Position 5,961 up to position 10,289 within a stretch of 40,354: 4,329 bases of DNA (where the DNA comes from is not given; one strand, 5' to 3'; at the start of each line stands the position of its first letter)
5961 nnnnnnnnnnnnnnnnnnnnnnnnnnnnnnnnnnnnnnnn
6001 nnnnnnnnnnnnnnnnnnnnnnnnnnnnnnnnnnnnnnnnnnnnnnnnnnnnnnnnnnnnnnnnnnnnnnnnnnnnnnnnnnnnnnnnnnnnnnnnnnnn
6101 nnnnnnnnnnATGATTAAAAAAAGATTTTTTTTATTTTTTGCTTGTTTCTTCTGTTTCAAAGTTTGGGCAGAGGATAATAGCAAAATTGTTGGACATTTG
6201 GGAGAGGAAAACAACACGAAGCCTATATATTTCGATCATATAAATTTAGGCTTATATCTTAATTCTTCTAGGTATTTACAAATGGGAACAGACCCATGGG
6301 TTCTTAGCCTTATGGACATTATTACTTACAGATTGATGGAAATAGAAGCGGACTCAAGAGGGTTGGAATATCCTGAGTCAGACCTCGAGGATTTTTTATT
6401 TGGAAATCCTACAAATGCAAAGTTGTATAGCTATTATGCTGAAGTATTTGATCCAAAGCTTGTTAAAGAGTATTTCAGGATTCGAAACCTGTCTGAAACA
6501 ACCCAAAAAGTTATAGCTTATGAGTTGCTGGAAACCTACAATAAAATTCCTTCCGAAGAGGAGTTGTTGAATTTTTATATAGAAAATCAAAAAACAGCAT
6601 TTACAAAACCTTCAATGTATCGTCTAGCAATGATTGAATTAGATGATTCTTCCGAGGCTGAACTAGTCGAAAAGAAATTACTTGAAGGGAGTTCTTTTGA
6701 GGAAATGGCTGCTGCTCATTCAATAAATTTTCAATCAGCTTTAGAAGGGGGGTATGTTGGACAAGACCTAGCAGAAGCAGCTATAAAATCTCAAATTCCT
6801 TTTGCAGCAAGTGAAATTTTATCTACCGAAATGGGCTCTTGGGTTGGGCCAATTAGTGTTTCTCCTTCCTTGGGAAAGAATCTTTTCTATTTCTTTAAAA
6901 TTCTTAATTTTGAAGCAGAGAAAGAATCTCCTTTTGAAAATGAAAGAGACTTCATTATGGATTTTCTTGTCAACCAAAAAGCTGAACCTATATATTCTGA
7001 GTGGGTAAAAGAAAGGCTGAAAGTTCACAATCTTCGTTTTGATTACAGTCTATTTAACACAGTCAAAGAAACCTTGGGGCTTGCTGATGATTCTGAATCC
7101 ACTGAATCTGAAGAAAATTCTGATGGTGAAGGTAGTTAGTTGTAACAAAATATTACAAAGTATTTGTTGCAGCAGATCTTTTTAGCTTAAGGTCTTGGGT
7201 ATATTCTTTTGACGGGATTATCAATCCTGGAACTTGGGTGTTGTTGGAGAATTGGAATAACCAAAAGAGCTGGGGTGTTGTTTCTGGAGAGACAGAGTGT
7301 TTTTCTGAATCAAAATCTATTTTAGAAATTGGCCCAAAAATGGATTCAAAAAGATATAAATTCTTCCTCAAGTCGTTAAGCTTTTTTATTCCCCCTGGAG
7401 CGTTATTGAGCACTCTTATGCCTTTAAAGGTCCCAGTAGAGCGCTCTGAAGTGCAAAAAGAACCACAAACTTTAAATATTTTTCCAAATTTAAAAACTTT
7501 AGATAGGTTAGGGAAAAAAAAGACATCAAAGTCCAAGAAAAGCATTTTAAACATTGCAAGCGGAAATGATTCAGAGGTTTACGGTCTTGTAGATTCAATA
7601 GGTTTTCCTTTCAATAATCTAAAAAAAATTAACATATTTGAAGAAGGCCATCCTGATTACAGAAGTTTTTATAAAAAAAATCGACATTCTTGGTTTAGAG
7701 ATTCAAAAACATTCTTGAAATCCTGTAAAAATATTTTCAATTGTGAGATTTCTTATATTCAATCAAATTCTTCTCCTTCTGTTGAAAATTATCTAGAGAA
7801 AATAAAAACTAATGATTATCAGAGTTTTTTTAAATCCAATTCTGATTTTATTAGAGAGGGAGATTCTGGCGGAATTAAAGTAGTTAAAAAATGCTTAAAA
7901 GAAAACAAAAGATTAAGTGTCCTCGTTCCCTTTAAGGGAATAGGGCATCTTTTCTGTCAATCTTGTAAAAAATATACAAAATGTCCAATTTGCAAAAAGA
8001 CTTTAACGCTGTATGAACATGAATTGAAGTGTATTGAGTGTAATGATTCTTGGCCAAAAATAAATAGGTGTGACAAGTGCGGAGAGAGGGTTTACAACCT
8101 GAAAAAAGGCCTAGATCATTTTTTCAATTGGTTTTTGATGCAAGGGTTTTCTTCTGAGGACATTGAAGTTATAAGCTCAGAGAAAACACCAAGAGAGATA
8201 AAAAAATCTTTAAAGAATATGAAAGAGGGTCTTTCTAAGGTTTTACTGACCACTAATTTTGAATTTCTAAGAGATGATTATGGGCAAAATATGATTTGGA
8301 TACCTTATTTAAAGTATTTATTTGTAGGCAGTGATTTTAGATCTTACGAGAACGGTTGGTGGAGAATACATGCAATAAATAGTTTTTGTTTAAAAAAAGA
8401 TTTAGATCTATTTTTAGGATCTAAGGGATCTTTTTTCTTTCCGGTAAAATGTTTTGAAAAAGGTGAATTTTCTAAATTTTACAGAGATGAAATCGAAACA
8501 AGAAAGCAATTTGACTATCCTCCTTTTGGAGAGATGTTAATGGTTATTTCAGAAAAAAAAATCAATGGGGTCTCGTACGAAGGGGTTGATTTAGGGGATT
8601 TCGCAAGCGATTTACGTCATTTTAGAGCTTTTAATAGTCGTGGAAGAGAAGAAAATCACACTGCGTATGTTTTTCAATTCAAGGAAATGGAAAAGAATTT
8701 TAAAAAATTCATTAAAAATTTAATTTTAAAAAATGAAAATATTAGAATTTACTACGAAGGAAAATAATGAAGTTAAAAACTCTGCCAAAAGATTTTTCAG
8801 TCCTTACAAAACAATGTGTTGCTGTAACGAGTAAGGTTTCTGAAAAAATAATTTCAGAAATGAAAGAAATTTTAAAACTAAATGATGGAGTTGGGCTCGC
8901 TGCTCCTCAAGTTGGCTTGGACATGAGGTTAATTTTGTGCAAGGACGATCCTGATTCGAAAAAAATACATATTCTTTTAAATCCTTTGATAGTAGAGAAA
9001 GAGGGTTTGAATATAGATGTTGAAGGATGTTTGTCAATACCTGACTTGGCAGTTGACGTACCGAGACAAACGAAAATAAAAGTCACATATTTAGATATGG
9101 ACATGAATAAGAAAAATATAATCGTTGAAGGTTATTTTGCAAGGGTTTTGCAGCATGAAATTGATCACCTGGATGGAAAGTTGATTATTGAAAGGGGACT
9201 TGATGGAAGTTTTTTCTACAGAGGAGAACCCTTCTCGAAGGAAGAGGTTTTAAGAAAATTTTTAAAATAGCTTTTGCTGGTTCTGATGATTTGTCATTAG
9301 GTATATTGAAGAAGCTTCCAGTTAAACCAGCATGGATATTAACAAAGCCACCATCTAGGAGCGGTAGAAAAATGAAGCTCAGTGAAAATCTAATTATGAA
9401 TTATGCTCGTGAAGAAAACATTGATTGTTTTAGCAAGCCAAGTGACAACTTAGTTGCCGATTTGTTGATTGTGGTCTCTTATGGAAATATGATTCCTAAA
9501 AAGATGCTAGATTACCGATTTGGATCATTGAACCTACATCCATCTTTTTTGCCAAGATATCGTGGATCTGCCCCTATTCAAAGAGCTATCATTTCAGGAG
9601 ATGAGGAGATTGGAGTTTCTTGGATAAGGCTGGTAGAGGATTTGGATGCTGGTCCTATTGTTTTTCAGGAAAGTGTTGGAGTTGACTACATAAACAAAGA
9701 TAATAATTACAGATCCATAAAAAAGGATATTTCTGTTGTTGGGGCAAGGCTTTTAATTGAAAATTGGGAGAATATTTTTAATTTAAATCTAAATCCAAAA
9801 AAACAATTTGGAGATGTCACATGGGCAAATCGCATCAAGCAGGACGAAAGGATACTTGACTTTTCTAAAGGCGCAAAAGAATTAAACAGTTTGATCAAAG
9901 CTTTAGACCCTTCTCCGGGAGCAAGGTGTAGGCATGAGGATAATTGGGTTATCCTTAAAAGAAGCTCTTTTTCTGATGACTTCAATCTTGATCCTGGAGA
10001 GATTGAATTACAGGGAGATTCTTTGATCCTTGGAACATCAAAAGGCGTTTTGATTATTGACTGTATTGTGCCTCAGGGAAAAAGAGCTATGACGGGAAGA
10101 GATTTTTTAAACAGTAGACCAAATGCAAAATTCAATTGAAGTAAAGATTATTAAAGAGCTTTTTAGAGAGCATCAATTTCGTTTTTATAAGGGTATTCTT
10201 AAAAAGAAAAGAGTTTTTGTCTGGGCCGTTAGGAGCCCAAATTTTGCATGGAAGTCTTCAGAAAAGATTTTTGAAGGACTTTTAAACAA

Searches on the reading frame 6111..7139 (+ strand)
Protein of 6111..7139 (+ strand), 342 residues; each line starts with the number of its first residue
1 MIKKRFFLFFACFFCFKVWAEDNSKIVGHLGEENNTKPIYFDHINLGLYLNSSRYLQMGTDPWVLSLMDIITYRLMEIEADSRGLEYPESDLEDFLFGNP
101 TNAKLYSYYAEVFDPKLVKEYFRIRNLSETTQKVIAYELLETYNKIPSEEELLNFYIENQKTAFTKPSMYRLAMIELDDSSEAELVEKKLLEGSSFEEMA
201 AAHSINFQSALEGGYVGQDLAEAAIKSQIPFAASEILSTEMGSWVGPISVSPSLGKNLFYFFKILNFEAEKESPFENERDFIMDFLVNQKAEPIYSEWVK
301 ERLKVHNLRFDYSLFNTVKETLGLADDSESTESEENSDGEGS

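Call 50: search_protein_families(library=pfam, proteins=[window:6111-7139:+], max_evalue=0.0001)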
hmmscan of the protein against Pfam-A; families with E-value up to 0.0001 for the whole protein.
window:6111-7139:+ (342 aa): 1 family
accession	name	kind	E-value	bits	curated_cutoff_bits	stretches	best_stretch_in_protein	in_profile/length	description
PF13145.12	Rotamase_2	-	6.5e-07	30.6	27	1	147-279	1-120/121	PPIC-type PPIASE domain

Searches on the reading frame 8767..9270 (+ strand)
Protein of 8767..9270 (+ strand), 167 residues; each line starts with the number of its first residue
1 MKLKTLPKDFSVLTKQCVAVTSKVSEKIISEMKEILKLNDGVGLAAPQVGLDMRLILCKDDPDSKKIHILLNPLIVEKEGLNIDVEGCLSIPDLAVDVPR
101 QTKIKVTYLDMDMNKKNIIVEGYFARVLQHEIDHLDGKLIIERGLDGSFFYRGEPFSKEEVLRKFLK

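Call 50: search_protein_families(library=pfam, proteins=[window:8767-9270:+], max_evalue=0.0001)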
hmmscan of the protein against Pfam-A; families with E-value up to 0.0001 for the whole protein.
window:8767-9270:+ (167 aa): 1 family
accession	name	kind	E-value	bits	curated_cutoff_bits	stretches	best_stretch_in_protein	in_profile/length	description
PF01327.26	Pep_deformylase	-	5.5e-40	136.9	22.8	1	7-143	8-149/156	Polypeptide deformylase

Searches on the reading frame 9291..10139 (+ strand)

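Call 50: search_protein_families(library=pfam, proteins=[window:9291-10139:+], max_evalue=0.0001)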
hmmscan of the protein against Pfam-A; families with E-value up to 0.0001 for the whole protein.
window:9291-10139:+ (282 aa): 2 families
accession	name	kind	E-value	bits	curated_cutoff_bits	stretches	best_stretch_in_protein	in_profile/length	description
PF00551.24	Formyl_trans_N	-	1.3e-23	84.2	26.1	1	49-133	73-158/181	Formyl transferase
PF02911.23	Formyl_trans_C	-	2.3e-14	53.8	21.1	1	181-276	1-99/100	Formyl transferase, C-terminal domain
